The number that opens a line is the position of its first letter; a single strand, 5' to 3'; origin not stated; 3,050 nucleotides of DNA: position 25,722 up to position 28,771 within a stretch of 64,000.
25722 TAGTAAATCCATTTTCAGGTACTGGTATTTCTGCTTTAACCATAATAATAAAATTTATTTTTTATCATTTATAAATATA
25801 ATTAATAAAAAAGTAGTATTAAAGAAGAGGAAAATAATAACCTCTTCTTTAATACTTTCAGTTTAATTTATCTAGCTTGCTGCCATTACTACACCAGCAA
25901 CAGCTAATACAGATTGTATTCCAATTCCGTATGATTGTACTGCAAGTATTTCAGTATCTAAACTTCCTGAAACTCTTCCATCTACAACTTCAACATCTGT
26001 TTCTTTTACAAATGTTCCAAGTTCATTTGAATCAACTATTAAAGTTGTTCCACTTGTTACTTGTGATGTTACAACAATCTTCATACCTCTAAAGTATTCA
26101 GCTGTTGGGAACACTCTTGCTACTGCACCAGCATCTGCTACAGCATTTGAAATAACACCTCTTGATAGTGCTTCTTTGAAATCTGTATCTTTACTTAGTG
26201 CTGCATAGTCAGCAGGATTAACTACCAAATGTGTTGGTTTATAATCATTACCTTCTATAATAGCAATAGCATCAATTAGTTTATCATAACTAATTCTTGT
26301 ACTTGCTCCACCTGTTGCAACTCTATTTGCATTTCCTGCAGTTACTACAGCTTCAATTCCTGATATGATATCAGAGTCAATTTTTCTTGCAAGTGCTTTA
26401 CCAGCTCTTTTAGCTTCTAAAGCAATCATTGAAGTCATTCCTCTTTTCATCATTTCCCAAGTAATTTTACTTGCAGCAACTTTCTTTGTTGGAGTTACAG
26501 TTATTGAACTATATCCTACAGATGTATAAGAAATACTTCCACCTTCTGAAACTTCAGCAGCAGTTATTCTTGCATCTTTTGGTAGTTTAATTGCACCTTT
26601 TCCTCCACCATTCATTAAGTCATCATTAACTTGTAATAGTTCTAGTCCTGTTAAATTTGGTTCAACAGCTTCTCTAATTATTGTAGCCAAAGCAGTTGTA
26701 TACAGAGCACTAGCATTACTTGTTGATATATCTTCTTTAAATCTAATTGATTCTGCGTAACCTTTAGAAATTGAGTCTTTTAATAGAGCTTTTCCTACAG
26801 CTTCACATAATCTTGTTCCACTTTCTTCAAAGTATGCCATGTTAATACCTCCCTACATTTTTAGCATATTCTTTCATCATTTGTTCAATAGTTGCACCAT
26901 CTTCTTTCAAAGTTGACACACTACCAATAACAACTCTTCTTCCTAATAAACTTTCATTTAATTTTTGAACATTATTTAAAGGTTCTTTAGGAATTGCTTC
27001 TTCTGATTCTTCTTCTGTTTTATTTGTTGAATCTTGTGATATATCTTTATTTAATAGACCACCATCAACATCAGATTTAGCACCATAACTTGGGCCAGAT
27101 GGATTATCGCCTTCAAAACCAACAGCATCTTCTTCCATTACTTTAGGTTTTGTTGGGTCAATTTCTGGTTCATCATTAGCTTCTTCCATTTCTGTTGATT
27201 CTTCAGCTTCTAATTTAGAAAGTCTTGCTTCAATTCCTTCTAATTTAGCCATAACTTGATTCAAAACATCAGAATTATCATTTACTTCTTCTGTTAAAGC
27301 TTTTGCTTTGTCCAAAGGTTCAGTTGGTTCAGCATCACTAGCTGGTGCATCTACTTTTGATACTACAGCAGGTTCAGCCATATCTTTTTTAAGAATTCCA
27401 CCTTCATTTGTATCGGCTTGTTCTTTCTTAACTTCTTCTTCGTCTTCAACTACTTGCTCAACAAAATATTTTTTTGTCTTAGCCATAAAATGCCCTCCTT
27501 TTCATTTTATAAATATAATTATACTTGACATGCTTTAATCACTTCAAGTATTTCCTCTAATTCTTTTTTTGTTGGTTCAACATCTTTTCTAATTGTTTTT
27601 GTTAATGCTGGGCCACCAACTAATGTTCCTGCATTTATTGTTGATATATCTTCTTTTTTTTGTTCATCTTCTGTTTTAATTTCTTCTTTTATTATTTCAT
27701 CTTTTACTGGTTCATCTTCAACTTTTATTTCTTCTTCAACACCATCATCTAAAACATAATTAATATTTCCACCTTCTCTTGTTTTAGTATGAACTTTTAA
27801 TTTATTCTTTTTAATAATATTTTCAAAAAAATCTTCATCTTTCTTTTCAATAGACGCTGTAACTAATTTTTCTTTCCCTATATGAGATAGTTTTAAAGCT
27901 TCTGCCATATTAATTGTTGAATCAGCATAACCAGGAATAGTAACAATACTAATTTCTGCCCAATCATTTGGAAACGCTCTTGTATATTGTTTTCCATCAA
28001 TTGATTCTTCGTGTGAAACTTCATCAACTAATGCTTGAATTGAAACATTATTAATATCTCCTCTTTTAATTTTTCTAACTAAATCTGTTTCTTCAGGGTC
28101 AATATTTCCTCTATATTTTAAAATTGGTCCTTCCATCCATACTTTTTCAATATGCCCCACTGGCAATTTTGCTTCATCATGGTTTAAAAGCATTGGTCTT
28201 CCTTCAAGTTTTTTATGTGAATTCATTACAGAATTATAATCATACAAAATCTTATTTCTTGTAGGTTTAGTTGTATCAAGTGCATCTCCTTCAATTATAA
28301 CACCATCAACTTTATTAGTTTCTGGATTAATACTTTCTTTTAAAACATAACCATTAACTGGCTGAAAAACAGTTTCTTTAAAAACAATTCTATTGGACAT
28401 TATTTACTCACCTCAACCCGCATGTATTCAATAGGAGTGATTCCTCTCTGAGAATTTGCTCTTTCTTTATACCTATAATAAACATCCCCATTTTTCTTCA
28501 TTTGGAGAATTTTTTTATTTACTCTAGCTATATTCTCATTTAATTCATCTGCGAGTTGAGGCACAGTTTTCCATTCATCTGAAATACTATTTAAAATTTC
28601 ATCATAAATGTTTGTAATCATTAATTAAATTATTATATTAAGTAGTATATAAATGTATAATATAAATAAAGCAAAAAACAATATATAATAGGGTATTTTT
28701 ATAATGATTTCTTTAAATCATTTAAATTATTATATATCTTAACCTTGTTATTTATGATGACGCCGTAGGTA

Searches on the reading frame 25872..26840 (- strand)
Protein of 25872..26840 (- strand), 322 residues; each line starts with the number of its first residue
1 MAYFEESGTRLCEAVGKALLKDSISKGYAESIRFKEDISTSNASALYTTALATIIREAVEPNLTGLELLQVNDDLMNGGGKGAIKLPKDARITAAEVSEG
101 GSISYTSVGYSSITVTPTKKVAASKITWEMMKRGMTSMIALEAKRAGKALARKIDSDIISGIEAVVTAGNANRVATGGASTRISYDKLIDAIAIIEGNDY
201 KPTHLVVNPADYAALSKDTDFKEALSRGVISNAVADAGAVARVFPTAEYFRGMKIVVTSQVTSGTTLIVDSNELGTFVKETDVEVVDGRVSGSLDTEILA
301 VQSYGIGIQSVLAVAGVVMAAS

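Call 3: search_protein_families(library=pfam, proteins=[window:25872-26840:-], max_evalue=0.1)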
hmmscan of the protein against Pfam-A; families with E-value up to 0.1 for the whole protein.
window:25872-26840:- (322 aa): 5 families
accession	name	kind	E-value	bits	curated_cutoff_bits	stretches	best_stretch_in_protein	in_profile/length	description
PF25209.1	Phage_capsid_4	-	3.5e-13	50.9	27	1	82-308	38-251/262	Phage capsid protein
PF05065.19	Phage_capsid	-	8.5e-09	35.6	24.2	1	79-220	33-183/280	Phage capsid family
PF19821.5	Phage_capsid_2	-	0.00054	19.7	25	1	101-221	57-193/293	Phage capsid protein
PF17236.8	SU10_MCP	-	0.0082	16.1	24.1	1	112-274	86-247/292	SU10 major capsid protein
PF04014.23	MazE_antitoxin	-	0.0093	16.3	24.7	1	78-120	4-45/48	Antidote-toxin recognition MazE, bacterial antitoxin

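Call 4: search_protein_families(library=phrogs, proteins=[window:25872-26840:-], max_evalue=0.01)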
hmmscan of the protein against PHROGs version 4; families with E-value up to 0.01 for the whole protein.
window:25872-26840:- (322 aa): 9 families
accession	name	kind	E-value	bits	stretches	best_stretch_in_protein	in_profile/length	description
phrog_544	-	head and packaging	1.7e-18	68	1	83-289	48-245/282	major head protein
phrog_1650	-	head and packaging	6.8e-17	62.7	1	93-285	72-263/300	major head protein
phrog_10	-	head and packaging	2.8e-13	50.7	1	80-269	397-583/752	major head protein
phrog_617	-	head and packaging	3.9e-09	36.9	1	90-274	393-571/626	major head protein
phrog_30620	-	unknown function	8e-09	36.4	1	51-222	18-179/184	-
phrog_3922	-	head and packaging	1.2e-08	35.7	1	36-270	74-309/362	major head protein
phrog_2522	-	head and packaging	2e-05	24.9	1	84-282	95-280/318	major head protein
phrog_3437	-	head and packaging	4.3e-05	23.9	1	145-223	107-196/294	major head protein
phrog_29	-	head and packaging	0.0029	17.8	1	188-263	202-275/439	major head protein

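Call 41: find_homologous_proteins(query=window:25872-26840:-, max_evalue=1e-10)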
Query window:25872-26840:- (322 aa): 101 proteins with E <= 1e-10 among 8000 candidates.
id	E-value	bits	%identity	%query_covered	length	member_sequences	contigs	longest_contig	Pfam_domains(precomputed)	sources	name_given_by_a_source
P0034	1.6e-194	663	100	100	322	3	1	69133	PF25209.3,PF05065.20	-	-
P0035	5.9e-140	484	73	97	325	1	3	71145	PF25209.3,PF05065.20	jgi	-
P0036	6.6e-140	484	71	99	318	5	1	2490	PF25209.3,PF05065.20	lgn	-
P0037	2.7e-139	482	73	97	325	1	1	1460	PF25209.3,PF05065.20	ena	-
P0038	9.2e-138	477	70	98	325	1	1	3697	PF25209.3,PF05065.20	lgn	-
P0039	1.1e-137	476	71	99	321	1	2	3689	PF25209.3,PF05065.20,PF19821.6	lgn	-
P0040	7.3e-136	470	72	98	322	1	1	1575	PF25209.3,PF05065.20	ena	-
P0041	3.3e-134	465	68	99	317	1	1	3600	PF25209.3,PF05065.20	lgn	-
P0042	4.4e-131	455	69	98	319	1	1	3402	PF25209.3,PF05065.20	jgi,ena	-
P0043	4.2e-126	438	63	99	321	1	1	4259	PF25209.3,PF05065.20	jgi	jgi:hypothetical protein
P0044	9.1e-125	434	65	99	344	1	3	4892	PF25209.3,PF05065.20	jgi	jgi:hypothetical protein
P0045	5.5e-124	431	65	98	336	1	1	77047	PF25209.3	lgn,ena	-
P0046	1.3e-122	427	64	98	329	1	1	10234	PF25209.3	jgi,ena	-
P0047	1.5e-122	427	65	94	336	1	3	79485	PF25209.3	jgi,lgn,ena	-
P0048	1.5e-121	423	65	99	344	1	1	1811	PF25209.3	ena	-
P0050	3.5e-121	422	64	97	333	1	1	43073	PF25209.3,PF05065.20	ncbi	-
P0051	3.7e-120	419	63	100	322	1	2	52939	PF25209.3,PF05065.20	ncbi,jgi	ncbi:MAG: phage major capsid protein [Candidatus Hodarchaeales archaeon]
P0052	3.7e-120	419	64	97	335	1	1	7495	PF25209.3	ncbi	-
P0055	5.2e-119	415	63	100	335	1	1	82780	PF25209.3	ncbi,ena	-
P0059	2.2e-117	410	60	99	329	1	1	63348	PF25209.3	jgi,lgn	jgi:hypothetical protein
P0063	6.9e-117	408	61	98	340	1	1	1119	PF25209.3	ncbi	-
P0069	2.8e-116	406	61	93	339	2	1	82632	PF25209.3,PF05065.20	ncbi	-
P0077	1.1e-115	404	63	93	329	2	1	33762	PF25209.3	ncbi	-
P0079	2.4e-115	403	60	100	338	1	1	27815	PF25209.3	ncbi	-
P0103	6.6e-112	392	59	100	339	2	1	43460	PF25209.3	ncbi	-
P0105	1.3e-111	391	59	100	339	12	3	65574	PF25209.3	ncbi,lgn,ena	-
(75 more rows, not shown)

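Call 45: search_solved_structures(query=window:25872-26840:-, max_evalue=1, show_alignments=2)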
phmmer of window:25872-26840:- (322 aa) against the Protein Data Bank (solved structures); distinct sequences matched with E-value up to 1: 5.
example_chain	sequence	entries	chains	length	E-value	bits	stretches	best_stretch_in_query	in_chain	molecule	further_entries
8qpq_LA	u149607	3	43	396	0.00019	24.4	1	61-226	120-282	HK97 gp5-like major capsid protein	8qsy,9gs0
6wkk_A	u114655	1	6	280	0.004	20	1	39-216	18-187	Gp27 major capsid protein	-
9m66_A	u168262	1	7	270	0.0054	19.6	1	59-191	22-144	Gp6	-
5cpg_A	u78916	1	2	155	0.29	13.9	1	194-273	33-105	(R)-specific enoyl-CoA hydratase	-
6j1q_A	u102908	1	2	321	0.31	13.8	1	165-264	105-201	Lipase B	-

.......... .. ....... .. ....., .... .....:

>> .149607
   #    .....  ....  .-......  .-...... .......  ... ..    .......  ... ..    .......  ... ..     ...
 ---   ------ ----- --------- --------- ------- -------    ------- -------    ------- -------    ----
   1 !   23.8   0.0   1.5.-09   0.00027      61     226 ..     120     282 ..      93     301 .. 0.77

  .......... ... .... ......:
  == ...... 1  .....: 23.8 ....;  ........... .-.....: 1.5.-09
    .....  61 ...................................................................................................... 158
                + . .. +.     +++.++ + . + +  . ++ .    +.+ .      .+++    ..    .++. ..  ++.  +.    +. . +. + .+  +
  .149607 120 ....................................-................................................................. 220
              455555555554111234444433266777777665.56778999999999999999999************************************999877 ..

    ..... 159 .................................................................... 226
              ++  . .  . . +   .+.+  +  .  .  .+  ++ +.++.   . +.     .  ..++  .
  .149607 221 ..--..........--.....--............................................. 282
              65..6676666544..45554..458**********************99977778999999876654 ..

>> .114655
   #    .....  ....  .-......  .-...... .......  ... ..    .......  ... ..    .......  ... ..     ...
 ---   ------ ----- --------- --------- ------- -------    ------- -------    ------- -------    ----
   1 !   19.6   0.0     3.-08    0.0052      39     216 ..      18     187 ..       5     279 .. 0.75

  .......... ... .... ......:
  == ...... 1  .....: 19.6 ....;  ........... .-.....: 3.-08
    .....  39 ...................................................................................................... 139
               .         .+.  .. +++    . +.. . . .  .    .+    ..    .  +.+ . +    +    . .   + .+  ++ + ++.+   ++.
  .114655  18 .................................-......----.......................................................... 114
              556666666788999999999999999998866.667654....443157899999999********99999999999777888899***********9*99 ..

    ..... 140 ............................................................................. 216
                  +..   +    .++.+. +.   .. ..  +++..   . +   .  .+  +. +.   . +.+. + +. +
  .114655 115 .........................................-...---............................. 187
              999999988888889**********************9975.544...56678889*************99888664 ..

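Call 48: find_encoding_contigs(protein=P0035, flank=10000, max_places=1)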
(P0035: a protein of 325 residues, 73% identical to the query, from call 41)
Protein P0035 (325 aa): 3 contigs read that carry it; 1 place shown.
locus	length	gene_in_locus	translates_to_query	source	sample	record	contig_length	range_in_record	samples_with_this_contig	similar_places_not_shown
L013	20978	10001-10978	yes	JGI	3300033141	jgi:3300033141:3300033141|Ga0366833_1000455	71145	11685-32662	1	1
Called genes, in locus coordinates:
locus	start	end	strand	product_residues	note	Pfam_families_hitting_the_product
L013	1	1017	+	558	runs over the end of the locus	PF17289:Terminase_6C (weak)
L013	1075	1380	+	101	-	-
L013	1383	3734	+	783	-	-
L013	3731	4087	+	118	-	-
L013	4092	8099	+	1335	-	PF04233:Phage_Mu_F (weak)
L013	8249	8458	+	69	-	-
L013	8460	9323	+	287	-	PF04586:Peptidase_S78 (weak)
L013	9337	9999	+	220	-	-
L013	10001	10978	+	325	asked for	PF05065:Phage_capsid, PF25209:Phage_capsid_4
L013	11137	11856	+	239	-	PF00535:Glycos_transf_2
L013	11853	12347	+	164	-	PF08241:Methyltransf_11, PF13489:Methyltransf_23, PF13847:Methyltransf_31 (faint)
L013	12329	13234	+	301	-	PF00535:Glycos_transf_2, PF10111:Glyco_tranf_2_2, PF13641:Glyco_tranf_2_3 (weak)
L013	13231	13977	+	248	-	-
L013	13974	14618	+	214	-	PF00535:Glycos_transf_2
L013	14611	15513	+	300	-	PF00535:Glycos_transf_2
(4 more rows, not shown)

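Call 49: find_encoding_contigs(protein=P0047, flank=10000, max_places=1)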
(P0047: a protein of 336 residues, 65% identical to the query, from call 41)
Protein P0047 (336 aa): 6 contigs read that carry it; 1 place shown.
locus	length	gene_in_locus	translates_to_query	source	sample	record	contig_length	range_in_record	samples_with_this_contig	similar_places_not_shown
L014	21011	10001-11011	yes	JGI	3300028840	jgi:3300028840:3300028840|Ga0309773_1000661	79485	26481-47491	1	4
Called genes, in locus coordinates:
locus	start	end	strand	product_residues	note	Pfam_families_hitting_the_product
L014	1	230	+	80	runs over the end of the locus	-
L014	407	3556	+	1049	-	-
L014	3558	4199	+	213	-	-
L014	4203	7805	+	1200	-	-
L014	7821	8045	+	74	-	-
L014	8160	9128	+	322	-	-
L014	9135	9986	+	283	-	-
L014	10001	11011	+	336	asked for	PF25209:Phage_capsid_4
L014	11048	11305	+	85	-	-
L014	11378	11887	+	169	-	-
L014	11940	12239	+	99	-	-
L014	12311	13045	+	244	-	-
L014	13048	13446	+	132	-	-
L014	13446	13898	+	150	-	-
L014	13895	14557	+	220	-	-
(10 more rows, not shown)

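Call 50: find_encoding_contigs(protein=P0051, flank=10000, max_places=1)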
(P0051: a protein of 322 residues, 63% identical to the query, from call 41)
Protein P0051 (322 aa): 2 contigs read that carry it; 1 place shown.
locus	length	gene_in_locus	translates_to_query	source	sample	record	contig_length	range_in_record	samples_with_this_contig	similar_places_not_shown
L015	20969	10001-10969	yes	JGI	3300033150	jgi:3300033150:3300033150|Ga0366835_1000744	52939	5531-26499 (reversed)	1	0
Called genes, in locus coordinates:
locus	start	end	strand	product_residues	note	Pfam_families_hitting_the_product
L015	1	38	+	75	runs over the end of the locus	-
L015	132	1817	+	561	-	PF03237:Terminase_6N (faint)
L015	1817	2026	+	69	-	-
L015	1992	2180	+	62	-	-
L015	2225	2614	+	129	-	-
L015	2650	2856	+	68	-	-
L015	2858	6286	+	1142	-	PF04860:Phage_portal, PF07591:PT-HINT (faint), PF14890:Intein_splicing, PF04480:DUF559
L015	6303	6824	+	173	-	-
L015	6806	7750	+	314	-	-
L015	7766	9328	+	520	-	PF18905:DUF5661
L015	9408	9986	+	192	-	-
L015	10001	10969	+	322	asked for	PF05065:Phage_capsid (weak), PF25209:Phage_capsid_4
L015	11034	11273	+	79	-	-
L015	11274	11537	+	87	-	-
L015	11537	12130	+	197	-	-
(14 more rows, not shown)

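Call 68: find_encoding_contigs(protein=P0055, flank=10000, max_places=1)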
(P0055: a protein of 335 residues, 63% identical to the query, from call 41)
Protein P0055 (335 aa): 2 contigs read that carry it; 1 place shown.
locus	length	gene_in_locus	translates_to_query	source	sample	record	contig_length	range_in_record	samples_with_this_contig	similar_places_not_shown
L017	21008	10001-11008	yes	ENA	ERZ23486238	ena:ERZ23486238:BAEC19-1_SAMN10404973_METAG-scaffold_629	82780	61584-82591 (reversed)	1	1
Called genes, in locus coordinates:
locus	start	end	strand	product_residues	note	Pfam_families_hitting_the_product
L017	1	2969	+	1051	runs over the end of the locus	?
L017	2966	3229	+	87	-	-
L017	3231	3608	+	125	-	-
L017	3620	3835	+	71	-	-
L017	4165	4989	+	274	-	-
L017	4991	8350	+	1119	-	-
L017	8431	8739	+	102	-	-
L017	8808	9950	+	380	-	-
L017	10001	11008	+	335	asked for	PF25209:Phage_capsid_4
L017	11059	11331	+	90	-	-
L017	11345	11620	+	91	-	-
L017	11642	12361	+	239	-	-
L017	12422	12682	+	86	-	-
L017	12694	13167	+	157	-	-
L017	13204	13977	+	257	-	-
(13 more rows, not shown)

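Call 69: find_encoding_contigs(protein=P0105, flank=10000, max_places=1)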
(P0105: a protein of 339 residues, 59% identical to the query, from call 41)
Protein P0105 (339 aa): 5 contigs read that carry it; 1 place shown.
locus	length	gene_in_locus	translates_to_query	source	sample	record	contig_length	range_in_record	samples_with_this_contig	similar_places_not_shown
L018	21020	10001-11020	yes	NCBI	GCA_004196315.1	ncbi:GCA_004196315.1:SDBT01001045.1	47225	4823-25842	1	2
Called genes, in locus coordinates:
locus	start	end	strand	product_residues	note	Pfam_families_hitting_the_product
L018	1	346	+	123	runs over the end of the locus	-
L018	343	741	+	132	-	-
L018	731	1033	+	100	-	-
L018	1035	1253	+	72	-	-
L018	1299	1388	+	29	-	-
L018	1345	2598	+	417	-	PF00534:Glycos_transf_1 (faint)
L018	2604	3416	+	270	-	PF03721:UDPG_MGDP_dh_N, PF00984:UDPG_MGDP_dh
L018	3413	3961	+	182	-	-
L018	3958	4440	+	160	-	PF07021:MetW (faint), PF08241:Methyltransf_11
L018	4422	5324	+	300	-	PF00535:Glycos_transf_2, PF10111:Glyco_tranf_2_2 (weak), PF13641:Glyco_tranf_2_3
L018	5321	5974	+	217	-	PF00535:Glycos_transf_2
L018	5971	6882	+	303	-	PF00535:Glycos_transf_2 (faint), PF13641:Glyco_tranf_2_3 (weak)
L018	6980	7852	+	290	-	-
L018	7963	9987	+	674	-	-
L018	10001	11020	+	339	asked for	PF25209:Phage_capsid_4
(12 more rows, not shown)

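Call 70: find_encoding_contigs(protein=P0059, flank=10000, max_places=1)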
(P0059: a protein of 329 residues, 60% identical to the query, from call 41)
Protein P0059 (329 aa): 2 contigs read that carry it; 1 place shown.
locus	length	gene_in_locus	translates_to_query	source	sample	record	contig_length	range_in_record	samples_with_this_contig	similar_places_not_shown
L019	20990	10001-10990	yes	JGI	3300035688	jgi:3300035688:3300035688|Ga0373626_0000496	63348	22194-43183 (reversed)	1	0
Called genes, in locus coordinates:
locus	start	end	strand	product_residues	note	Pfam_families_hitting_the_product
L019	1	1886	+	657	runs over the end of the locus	-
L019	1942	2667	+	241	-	-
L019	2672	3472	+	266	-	-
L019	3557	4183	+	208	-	PF07460:NUMOD3 (faint), PF03852:Vsr (weak)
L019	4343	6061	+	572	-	PF04860:Phage_portal, PF04233:Phage_Mu_F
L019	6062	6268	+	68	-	-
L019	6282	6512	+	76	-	-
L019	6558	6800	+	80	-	PF14803:Zn_ribbon_Nudix (faint)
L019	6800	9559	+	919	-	-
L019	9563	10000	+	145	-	-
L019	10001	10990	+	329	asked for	PF25209:Phage_capsid_4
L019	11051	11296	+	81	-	-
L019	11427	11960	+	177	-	-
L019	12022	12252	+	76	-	-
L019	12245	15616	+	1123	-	-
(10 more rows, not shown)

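Call 77: list_cluster_members(proteins=[P0050, P0052, P0063, P0069, P0077, P0079, P0103, P0105, P0055, P0051])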
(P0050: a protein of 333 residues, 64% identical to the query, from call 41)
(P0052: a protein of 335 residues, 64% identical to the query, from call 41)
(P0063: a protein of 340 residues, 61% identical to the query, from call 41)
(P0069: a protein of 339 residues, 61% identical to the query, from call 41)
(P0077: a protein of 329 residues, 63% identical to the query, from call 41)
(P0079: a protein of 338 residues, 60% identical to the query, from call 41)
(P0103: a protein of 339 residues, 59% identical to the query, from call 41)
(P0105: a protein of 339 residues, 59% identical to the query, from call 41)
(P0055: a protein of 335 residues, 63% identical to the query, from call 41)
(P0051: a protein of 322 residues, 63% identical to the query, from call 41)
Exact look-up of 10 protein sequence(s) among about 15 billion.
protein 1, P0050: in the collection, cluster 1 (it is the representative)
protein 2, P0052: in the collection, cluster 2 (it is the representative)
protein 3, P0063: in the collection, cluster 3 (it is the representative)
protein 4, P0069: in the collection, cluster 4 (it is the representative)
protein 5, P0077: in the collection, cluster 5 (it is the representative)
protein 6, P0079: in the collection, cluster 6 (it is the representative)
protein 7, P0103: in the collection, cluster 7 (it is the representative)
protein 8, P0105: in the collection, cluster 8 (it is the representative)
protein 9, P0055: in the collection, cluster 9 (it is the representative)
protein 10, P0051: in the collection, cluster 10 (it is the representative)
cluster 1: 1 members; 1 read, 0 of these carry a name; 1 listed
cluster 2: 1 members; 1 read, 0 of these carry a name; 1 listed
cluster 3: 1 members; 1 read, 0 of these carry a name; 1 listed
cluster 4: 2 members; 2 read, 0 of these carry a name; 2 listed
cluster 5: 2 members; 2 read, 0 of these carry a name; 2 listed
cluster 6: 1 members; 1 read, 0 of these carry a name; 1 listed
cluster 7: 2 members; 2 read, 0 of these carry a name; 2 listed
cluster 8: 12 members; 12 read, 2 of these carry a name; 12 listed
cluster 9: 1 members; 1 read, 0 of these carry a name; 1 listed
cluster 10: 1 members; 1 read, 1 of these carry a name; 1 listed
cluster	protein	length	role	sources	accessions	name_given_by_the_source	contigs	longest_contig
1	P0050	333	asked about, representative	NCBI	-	-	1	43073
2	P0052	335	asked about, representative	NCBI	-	-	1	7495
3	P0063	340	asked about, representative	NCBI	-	-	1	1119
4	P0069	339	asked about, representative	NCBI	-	-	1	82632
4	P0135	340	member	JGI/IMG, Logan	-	-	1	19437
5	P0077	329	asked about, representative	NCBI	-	-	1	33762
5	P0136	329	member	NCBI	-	-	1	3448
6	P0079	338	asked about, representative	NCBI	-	-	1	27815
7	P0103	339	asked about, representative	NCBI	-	-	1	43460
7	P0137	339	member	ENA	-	-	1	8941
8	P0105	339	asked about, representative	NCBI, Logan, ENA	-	-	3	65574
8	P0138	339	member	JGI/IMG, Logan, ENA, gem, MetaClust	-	\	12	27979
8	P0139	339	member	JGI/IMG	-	hypothetical protein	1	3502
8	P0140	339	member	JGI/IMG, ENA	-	-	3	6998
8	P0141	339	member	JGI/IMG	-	-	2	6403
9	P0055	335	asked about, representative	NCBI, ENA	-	-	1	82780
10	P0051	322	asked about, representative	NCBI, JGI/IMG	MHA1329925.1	MAG: phage major capsid protein [Candidatus Hodarchaeales archaeon]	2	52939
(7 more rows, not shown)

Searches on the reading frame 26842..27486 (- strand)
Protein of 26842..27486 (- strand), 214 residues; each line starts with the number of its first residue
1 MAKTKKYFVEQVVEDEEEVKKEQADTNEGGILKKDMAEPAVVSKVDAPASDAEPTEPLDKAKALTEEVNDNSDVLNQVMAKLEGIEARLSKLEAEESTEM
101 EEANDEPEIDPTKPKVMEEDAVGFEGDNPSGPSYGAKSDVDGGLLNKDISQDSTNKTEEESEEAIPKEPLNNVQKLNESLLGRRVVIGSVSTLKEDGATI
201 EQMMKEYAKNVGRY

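Call 3: search_protein_families(library=pfam, proteins=[window:26842-27486:-], max_evalue=0.1)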
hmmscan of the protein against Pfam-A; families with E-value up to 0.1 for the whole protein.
window:26842-27486:- (214 aa): 2 families
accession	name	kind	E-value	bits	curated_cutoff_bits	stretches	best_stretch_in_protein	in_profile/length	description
PF08650.15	DASH_Dad4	-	0.024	15.1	29.8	1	170-211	17-58/71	DASH complex subunit Dad4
PF06103.16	DUF948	-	0.047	14.3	37.2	0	54-93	49-88/89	Bacterial protein of unknown function (DUF948)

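Call 4: search_protein_families(library=phrogs, proteins=[window:26842-27486:-], max_evalue=0.01)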
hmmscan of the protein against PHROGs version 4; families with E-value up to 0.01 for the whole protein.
window:26842-27486:- (214 aa): 0 families

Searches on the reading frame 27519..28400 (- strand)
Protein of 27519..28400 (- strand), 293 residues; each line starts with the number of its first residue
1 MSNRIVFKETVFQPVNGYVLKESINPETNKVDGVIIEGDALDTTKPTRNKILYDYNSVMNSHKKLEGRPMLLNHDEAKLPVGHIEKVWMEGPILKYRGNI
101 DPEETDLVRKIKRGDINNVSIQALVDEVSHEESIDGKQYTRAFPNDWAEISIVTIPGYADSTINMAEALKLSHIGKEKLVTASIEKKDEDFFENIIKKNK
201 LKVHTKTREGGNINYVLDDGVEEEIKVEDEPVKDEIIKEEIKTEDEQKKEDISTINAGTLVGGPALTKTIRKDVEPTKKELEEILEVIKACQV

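Call 3: search_protein_families(library=pfam, proteins=[window:27519-28400:-], max_evalue=0.1)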
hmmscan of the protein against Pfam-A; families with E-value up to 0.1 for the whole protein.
window:27519-28400:- (293 aa): 2 families
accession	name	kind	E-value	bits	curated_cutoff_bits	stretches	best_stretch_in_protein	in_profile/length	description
PF04586.22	Peptidase_S78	-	5.5e-07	30.3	21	1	62-166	46-155/165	Caudovirus prohead serine protease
PF15640.11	Tox-MPTase4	-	0.038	14.4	25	1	113-200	28-112/132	Metallopeptidase toxin 4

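Call 4: search_protein_families(library=phrogs, proteins=[window:27519-28400:-], max_evalue=0.01)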
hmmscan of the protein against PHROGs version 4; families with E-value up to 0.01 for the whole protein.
window:27519-28400:- (293 aa): 5 families
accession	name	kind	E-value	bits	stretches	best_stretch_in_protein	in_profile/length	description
phrog_4523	-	head and packaging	1.7e-09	37.9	1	64-276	68-260/644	major head and protease protein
phrog_617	-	head and packaging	9e-09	35.7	1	62-238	55-223/626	major head protein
phrog_80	-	head and packaging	1.3e-06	28.9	1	69-178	275-390/607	head maturation protease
phrog_11321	-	unknown function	1.5e-05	25.6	1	70-254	35-214/327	-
phrog_7015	-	head and packaging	0.0029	18.1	1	67-166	44-139/240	head maturation protease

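Call 46: search_solved_structures(query=window:27519-28400:-, max_evalue=1, show_alignments=1)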
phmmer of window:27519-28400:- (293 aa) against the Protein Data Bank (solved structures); distinct sequences matched with E-value up to 1: 0.

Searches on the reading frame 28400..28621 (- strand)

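Call 3: search_protein_families(library=pfam, proteins=[window:28400-28621:-], max_evalue=0.1)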
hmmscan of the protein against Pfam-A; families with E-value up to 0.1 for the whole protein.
window:28400-28621:- (73 aa): 3 families
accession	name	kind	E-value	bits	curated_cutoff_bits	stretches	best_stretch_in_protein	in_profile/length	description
PF09824.15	ArsR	-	0.011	15.9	28.6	1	3-45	16-55/159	ArsR transcriptional regulator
PF02403.27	Seryl_tRNA_N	-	0.026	15.2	28.2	1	11-48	32-69/108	Seryl-tRNA synthetase N-terminal domain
PF14799.11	FAM195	-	0.092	13.6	25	0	2-64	29-83/98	FAM195 family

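Call 4: search_protein_families(library=phrogs, proteins=[window:28400-28621:-], max_evalue=0.01)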
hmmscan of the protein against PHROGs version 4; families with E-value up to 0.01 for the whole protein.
window:28400-28621:- (73 aa): 0 families
